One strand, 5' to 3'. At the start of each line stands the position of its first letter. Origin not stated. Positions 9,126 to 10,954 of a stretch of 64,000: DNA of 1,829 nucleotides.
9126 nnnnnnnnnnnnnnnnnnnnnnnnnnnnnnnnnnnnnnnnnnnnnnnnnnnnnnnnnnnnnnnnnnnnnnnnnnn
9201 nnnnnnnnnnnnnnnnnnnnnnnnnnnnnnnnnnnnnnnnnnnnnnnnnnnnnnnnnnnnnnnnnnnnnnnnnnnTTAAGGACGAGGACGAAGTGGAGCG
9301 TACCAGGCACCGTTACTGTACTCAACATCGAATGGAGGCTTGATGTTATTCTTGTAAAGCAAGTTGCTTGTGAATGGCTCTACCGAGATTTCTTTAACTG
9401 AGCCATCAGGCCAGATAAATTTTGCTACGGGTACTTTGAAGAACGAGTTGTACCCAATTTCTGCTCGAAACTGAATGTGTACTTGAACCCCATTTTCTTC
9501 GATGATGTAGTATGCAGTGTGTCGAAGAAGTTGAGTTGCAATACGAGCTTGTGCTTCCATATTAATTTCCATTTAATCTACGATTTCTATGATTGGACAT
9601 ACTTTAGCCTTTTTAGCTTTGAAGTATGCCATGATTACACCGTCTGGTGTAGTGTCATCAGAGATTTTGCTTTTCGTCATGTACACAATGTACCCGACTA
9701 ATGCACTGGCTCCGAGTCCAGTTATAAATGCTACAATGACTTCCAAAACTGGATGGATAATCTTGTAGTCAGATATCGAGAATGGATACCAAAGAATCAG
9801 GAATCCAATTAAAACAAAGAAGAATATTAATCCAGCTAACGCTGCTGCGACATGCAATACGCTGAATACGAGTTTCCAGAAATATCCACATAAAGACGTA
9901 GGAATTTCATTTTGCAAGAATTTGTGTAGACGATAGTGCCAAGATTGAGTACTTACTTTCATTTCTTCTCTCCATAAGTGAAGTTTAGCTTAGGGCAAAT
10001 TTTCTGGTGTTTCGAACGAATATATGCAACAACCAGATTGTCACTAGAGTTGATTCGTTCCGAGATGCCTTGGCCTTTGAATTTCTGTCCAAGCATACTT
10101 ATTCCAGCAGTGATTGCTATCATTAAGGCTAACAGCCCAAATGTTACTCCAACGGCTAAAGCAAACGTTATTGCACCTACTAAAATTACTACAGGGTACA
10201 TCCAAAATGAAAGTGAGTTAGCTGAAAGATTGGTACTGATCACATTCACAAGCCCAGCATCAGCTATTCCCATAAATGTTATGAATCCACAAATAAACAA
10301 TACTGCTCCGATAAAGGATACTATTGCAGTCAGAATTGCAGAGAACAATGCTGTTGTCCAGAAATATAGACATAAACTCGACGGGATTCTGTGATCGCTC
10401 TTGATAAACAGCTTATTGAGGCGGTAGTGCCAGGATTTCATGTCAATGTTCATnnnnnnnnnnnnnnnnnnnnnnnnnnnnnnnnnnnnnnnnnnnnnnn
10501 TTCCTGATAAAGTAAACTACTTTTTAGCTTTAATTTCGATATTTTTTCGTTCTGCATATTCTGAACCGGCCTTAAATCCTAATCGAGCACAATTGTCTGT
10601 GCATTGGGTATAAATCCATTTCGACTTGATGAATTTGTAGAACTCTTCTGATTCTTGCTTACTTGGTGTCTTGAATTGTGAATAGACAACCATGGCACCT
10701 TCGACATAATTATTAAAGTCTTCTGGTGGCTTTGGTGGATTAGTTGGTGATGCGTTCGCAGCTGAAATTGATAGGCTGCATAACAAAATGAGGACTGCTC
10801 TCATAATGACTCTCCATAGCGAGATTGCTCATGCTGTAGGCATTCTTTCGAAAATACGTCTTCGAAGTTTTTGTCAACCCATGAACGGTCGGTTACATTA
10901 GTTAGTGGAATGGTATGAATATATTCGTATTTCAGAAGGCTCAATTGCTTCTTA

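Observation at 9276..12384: Translationally coupled operon of five signal-peptide proteins (one an SLT lytic transglycosylase) plus two paralogous multi-TM proteins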

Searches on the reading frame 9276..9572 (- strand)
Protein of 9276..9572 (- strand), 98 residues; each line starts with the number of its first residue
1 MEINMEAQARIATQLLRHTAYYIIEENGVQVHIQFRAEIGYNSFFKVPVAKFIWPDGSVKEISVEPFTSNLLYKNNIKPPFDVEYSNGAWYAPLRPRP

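Call 4: search_protein_families(library=pfam, proteins=[window:9276-9572:-], max_evalue=0.1)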
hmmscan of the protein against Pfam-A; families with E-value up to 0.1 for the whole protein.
window:9276-9572:- (98 aa): 0 families

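Call 5: search_protein_families(library=phrogs, proteins=[window:9276-9572:-], max_evalue=0.01)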
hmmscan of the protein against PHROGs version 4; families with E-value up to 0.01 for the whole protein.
window:9276-9572:- (98 aa): 2 families
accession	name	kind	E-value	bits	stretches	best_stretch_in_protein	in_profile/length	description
phrog_6285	-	unknown function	1.4e-25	90.5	1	15-95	1-75/76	-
phrog_15253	-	unknown function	0.0066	17.5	1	19-63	20-63/124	-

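Call 21: search_protein_families(library=ncbifam, proteins=[window:9276-9572:-], max_evalue=0.1)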
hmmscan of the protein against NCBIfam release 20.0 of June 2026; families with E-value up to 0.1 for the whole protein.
window:9276-9572:- (98 aa): 1 family
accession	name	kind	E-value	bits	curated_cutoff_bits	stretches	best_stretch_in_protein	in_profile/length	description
NF053543.1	FlxJ_fam_MTase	equivalog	0.091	11.7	560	0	15-47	86-118/352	FlxJ family methyltransferase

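Call 22: search_protein_families(library=padloc, proteins=[window:9276-9572:-], max_evalue=0.1)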
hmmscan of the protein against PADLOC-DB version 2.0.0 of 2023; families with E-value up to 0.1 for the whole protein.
window:9276-9572:- (98 aa): 0 families

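Call 58: search_dna_similar(query=window:9276-9572:-, collection=phages, mode=protein, max_rows=25, rows=spread, max_evalue=0.001)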
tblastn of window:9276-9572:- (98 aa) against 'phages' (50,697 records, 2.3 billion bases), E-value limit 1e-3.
Records with a match: 65; places in all: 65; records where one place covers at least 80% of the query: 63.
Best place of each record, by identity: <60% 65.
By first word of the organism name: Acinetobacter 64; Tegunavirus 1.
By host as written in the record: Acinetobacter baumannii 19; - 7; Acinetobacter johnsonii 4; Acinetobacter baumannii AB5075 3; Acinetobacter baumannii strain MAR15-4162 2; Acinetobacter baumannii strain KZ1100 2; Acinetobacter baumannii MAR-610 2; Acinetobacter baumannii LUH 3712 2; and 17 more.
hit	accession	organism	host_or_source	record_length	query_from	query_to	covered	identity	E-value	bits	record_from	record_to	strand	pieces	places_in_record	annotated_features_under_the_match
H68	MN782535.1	Acinetobacter phage vB_AbaM_Lazarus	Acinetobacter baumannii strain ...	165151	15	95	83%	55.6%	6e-19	85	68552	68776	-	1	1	hypothetical protein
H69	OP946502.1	Acinetobacter phage vB_AbaM_DLP2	Acinetobacter baumannii AB5075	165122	15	95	83%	55.6%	7e-19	85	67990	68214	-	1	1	hypothetical protein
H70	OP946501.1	Acinetobacter phage vB_AbaM_DLP1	Acinetobacter baumannii AB5075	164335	15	95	83%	55.6%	9e-19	85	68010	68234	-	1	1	hypothetical protein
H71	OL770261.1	Acinetobacter phage AB-Navy97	Acinetobacter baumannii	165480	15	95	83%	55.6%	9e-19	85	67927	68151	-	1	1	hypothetical protein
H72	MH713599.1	Acinetobacter phage KARL-1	Acinetobacter baumannii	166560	15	95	83%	55.6%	9e-19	85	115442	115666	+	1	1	hypothetical protein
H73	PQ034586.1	Acinetobacter phage vB_AbaM_DLP3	Acinetobacter baumannii AB5075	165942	15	95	83%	55.6%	1e-18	84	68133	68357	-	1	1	hypothetical protein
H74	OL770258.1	Acinetobacter phage AB-Navy1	Acinetobacter baumannii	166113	15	95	83%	54.3%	3e-18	83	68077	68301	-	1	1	hypothetical protein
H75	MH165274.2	Acinetobacter phage AM101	Acinetobacter baumannii LUH 3712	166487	15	95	83%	54.3%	5e-18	82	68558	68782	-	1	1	hypothetical protein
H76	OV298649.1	Acinetobacter phage MD-2021a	not known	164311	15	95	83%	54.3%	5e-18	82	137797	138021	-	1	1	Uncharacterised protein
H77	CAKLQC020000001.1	Acinetobacter phage MD-2021a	not known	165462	15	95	83%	54.3%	6e-18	82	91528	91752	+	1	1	Uncharacterised protein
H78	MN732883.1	Acinetobacter phage vB_AbaM_Kimel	Acinetobacter baumannii strain RES-3023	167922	15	95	83%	54.3%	6e-18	82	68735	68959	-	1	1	hypothetical protein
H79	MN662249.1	Acinetobacter phage Stupor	Acinetobacter baumannii strain RES-2281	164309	15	95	83%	54.3%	6e-18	82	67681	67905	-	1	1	hypothetical protein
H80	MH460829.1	Acinetobacter phage vB_ApiM_fHyAci03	Acinetobacter pittii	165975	13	95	85%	51.8%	8e-18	82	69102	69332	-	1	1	hypothetical protein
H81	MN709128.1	Acinetobacter phage vB_AbaM_Berthold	Acinetobacter baumannii strain LUH3713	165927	15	95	83%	53.1%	3e-17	80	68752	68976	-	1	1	hypothetical protein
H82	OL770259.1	Acinetobacter phage AB-Navy4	Acinetobacter baumannii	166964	15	95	83%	53.1%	4e-17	80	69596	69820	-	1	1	hypothetical protein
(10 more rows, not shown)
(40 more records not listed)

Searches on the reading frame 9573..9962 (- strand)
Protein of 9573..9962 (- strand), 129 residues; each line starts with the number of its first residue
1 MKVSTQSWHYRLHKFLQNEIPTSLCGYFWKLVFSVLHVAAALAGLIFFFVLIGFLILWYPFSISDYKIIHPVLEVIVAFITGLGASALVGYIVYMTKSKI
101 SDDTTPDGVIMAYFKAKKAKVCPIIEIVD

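Call 4: search_protein_families(library=pfam, proteins=[window:9573-9962:-], max_evalue=0.1)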
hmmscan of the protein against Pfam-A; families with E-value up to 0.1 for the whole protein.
window:9573-9962:- (129 aa): 3 families
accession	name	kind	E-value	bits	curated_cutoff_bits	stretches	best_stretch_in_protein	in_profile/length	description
PF06687.17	SUR7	-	0.0074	16.4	29.6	1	26-97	103-169/201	SUR7/PalI family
PF17260.7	DUF5326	-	0.014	16.1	27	0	22-48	30-56/70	Family of unknown function (DUF5326)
PF15033.11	Kinocilin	-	0.06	13.4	27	1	32-68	30-66/123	Kinocilin protein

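Call 5: search_protein_families(library=phrogs, proteins=[window:9573-9962:-], max_evalue=0.01)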
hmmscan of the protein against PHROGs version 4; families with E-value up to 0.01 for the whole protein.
window:9573-9962:- (129 aa): 2 families
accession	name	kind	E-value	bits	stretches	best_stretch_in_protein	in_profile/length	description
phrog_944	-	moron, auxiliary metabolic gene and host takeover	1.7e-31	110.8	1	1-129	85-229/235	membrane protein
phrog_22816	-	unknown function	0.00085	20.5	1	108-126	51-69/73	-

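Call 21: search_protein_families(library=ncbifam, proteins=[window:9573-9962:-], max_evalue=0.1)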
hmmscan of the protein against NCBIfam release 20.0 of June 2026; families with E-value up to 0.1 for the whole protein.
window:9573-9962:- (129 aa): 0 families

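Call 22: search_protein_families(library=padloc, proteins=[window:9573-9962:-], max_evalue=0.1)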
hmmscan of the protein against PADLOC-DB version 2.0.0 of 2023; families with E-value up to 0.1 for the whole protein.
window:9573-9962:- (129 aa): 0 families

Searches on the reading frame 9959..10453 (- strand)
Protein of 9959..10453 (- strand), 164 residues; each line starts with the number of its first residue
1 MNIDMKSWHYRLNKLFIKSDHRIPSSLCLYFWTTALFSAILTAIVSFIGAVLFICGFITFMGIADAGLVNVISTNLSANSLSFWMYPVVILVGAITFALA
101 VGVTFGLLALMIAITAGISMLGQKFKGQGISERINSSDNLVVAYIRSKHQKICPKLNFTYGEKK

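Call 4: search_protein_families(library=pfam, proteins=[window:9959-10453:-], max_evalue=0.1)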
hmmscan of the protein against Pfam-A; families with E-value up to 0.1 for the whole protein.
window:9959-10453:- (164 aa): 1 family
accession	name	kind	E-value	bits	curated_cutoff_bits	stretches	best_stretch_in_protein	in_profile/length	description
PF16942.10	CclA_1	-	0.0062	17.2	25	1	27-106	8-86/103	Putative cyclic bacteriocin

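Call 5: search_protein_families(library=phrogs, proteins=[window:9959-10453:-], max_evalue=0.01)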
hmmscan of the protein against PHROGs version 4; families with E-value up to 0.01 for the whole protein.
window:9959-10453:- (164 aa): 2 families
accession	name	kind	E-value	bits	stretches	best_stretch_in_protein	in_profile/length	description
phrog_944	-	moron, auxiliary metabolic gene and host takeover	2.9e-35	123.1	1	1-164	85-233/235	membrane protein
phrog_19964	-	moron, auxiliary metabolic gene and host takeover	0.0049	17.8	1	1-156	1-142/245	membrane protein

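Call 21: search_protein_families(library=ncbifam, proteins=[window:9959-10453:-], max_evalue=0.1)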
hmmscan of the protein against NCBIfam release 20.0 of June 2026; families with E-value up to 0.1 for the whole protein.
window:9959-10453:- (164 aa): 0 families

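Call 22: search_protein_families(library=padloc, proteins=[window:9959-10453:-], max_evalue=0.1)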
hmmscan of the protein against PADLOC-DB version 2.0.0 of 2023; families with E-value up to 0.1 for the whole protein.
window:9959-10453:- (164 aa): 0 families

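Call 57: search_dna_similar(query=window:9959-10453:-, collection=phages, mode=protein, max_rows=25, rows=spread, max_evalue=0.001)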
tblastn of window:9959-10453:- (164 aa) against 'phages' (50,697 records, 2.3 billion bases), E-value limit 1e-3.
Records with a match: 503; places in all: 503; records where one place covers at least 80% of the query: 500.
Best place of each record, by identity: <60% 503.
By first word of the organism name: Klebsiella 137; Escherichia 110; Aeromonas 61; Acinetobacter 58; Salmonella 18; Enterobacter 17; Yersinia 15; Erwinia 13; Citrobacter 10; Serratia 8; and 20 more.
By host as written in the record: Escherichia coli 53; - 38; Klebsiella pneumoniae 24; Aeromonas salmonicida 19; Acinetobacter baumannii 15; Aeromonas hydrophila BIOTECH 10089 12; Klebsiella pneumoniae MRSN414780 10; Aeromonas hydrophila 8; and 168 more.
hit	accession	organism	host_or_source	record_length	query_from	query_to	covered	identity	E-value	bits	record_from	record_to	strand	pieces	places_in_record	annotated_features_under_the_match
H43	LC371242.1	Escherichia phage EcS1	Escherichia coli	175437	1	163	99%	33.5%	3e-9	60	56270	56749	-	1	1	Hypothetical protein (x2)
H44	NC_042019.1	Aeromonas phage AS-gz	Aeromonas salmonicida subsp. salmonicida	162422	1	164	100%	31.5%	1e-9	61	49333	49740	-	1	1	membrane protein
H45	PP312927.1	Klebsiella phage vB_KpnM_W14-4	Klebsiella pneumoniae ATCC 13883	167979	1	163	99%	30.9%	6e-18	85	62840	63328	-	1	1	record has no annotation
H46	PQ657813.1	Klebsiella phage Roth66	Klebsiella sp. NCTC 13438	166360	1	163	99%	30.9%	2e-17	84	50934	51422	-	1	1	hypothetical protein (x2)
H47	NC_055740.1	Enterobacteria phage vB_EcoM_IME281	Escherichia coli BL21(DE3)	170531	1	162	99%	30.9%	2e-8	58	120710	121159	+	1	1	membrane protein | nucleotidyltransferase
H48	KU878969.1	Escherichia phage MX01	Escherichia coli DE217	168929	1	162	99%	30.2%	1e-6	52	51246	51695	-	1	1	hypothetical protein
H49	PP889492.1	Klebsiella phage phi1_146043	Klebsiella pneumoniae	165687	1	163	99%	29.8%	9e-15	76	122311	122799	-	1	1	membrane protein | hypothetical protein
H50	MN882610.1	Enterobacter phage vB_EclM_CIP9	Enterobacter cloacae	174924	1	164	100%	29.3%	2e-10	64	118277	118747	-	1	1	hypothetical protein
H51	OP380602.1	Aeromonas phage avDM5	Aeromonas hydrophila BIOTECH 10089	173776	1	160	98%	29.8%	1e-8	59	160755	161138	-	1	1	hypothetical protein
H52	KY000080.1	Klebsiella phage KPV15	Klebsiella pneumoniae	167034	1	163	99%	29.2%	4e-14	74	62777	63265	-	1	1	hypothetical protein (x2)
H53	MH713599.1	Acinetobacter phage KARL-1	Acinetobacter baumannii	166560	1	158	96%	30.1%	1e-8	59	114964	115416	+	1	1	hypothetical protein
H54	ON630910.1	Enterobacter phage Entb_45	Enterobacter cloacae 29796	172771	1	164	100%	28.7%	7e-10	62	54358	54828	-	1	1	hypothetical protein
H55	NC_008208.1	Aeromonas phage 25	Aeromonas salmonicida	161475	1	164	100%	28.5%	2e-5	49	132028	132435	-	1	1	membrane protein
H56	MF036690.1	Serratia phage CHI14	Serratia sp. ATCC 39006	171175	1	163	99%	28.4%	7e-13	71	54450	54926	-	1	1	hypothetical protein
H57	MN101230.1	Klebsiella phage KPN6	Klebsiella oxytoca; Klebsiella ...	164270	1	162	99%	28.2%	5e-15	77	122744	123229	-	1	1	hypothetical protein (x2)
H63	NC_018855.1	Escherichia phage HX01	Escherichia coli DM01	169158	1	158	96%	26.2%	2e-5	49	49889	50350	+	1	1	membrane protein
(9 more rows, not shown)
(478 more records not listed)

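Call 87: get_annotated_region(hit=H63, flank=2500)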
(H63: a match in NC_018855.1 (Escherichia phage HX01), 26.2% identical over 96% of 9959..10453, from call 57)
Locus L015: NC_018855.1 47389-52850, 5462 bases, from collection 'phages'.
description: Escherichia phage HX01, complete genome.
organism: Escherichia phage HX01 (NCBI taxid 1237364)
taxonomy: Viruses; Duplodnaviria; Heunggongvirae; Uroviricota; Caudoviricetes; Straboviridae; Tevenvirinae; Mosigvirus; Mosigvirus HX01
host: Escherichia coli DM01; source: duck feces; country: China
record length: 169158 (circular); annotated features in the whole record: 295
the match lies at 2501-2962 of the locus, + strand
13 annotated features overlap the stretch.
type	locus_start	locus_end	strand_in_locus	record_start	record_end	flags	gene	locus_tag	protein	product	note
CDS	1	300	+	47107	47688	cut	-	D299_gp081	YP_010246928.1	thymidine kinase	-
CDS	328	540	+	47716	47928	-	-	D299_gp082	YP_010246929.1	hypothetical protein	-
CDS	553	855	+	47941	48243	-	-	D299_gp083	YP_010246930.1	lysis inhibition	-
CDS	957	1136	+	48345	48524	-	-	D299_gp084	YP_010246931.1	hypothetical protein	-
CDS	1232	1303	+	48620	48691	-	-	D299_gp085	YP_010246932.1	hypothetical protein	-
CDS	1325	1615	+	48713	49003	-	-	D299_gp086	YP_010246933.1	hypothetical protein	-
CDS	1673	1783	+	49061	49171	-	-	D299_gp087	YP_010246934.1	hypothetical protein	-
CDS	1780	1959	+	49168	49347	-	-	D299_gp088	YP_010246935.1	helicase loader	-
CDS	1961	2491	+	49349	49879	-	-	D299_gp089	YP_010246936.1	molybdopterin-guanine dinucleotide biosynthesis protein MobD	-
CDS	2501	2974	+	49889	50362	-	-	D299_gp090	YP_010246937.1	membrane protein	-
CDS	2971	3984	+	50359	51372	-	-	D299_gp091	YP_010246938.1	nucleotidyltransferase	-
CDS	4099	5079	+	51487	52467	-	-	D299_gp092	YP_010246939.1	hypothetical protein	-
CDS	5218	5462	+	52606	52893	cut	-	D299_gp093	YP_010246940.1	thioredoxin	-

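Call 88: get_annotated_region(hit=H44, flank=2500)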
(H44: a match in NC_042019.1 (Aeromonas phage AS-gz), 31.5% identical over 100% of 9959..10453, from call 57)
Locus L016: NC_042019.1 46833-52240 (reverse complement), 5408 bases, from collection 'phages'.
description: Aeromonas phage AS-gz, complete genome.
organism: Aeromonas phage AS-gz (NCBI taxid 2026082)
taxonomy: Viruses; Duplodnaviria; Heunggongvirae; Uroviricota; Caudoviricetes; Straboviridae; Tulanevirus; Tulanevirus asgz
host: Aeromonas salmonicida subsp. salmonicida; source: river; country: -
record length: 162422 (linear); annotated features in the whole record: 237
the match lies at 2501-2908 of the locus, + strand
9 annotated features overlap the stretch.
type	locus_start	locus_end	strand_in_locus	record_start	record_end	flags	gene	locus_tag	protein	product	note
CDS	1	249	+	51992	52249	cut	-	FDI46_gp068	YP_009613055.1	late promoter transcriptional regulator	-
CDS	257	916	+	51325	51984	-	-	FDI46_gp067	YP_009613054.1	DNA helicase loader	-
CDS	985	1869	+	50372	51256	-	-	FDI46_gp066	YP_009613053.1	single strand DNA binding protein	-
CDS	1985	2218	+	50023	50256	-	-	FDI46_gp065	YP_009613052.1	hypothetical protein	-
CDS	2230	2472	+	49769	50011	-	-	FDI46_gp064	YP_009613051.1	hypothetical protein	-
CDS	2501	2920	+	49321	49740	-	-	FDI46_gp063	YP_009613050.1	membrane protein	-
CDS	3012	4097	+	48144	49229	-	-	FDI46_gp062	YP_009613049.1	RNA ligase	-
CDS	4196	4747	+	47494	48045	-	-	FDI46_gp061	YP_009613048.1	dihydrofolate reductase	-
CDS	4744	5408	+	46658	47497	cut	-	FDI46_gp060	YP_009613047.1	thymidylate synthase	-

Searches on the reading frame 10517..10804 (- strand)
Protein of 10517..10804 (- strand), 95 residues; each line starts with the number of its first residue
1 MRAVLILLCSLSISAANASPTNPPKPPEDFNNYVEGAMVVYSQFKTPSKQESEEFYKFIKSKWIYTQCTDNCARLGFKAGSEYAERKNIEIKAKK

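Call 4: search_protein_families(library=pfam, proteins=[window:10517-10804:-], max_evalue=0.1)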
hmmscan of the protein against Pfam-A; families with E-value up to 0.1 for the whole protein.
window:10517-10804:- (95 aa): 1 family
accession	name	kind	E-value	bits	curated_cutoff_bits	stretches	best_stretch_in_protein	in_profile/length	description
PF24205.1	Antiholin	-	1.1e-30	105.7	27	1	5-94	8-94/96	T4-like virus antiholin family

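Call 5: search_protein_families(library=phrogs, proteins=[window:10517-10804:-], max_evalue=0.01)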
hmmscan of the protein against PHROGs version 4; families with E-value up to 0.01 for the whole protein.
window:10517-10804:- (95 aa): 2 families
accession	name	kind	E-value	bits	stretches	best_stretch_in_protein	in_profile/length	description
phrog_1246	-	lysis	8.5e-28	97.2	1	5-94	5-96/97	lysis inhibition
phrog_9446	-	lysis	1.6e-10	42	1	28-83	25-80/92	lysis inhibition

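Call 20: search_solved_structures(query=window:10517-10804:-, max_evalue=1, show_alignments=1)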
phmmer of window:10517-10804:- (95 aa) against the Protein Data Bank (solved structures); distinct sequences matched with E-value up to 1: 4.
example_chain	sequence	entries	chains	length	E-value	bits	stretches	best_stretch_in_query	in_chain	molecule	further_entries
6psh_A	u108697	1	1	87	0.00038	23.6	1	30-95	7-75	Antiholin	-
6psk_R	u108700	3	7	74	0.00048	23.3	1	30-92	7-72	Antiholin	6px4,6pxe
2d8m_A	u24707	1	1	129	0.3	14.3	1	14-54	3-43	DNA-repair protein XRCC1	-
1mec_4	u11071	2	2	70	0.85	12.9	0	13-43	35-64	MENGO VIRUS COAT PROTEIN (SUBUNIT VP1) | MENGO VIRUS COAT PROTEIN (SUBUNIT VP4)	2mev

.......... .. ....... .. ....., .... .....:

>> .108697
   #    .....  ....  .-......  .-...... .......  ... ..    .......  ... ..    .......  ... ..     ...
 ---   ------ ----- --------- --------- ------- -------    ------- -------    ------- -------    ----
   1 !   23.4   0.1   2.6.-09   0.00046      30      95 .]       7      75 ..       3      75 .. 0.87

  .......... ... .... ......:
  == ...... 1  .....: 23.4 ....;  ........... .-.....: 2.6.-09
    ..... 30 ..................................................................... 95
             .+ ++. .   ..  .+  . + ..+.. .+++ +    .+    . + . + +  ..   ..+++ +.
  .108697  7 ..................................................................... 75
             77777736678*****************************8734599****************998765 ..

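Call 21: search_protein_families(library=ncbifam, proteins=[window:10517-10804:-], max_evalue=0.1)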
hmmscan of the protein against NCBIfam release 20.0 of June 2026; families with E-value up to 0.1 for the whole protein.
window:10517-10804:- (95 aa): 0 families

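Call 22: search_protein_families(library=padloc, proteins=[window:10517-10804:-], max_evalue=0.1)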
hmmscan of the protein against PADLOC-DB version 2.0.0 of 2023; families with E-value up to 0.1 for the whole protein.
window:10517-10804:- (95 aa): 0 families
